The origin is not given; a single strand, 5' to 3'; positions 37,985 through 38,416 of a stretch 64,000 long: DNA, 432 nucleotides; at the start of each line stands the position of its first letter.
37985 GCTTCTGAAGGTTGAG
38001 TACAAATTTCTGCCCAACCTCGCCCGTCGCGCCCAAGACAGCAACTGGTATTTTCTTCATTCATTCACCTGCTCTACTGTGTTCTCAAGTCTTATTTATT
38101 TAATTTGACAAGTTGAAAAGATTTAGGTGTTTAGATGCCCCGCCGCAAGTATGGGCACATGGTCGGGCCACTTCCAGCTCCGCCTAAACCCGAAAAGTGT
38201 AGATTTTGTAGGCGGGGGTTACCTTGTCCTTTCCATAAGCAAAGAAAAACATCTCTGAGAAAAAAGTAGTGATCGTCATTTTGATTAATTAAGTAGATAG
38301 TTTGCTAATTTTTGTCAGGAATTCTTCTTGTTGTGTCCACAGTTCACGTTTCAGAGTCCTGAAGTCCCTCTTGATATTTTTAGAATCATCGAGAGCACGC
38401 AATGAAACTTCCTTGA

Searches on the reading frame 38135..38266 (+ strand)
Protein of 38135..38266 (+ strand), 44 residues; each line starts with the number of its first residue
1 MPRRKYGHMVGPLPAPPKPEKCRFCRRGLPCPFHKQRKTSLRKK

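Call 50: search_protein_families(library=pfam, proteins=[window:38135-38266:+], max_evalue=0.01)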
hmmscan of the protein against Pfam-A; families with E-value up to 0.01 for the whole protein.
seq(44 aa): 0 families
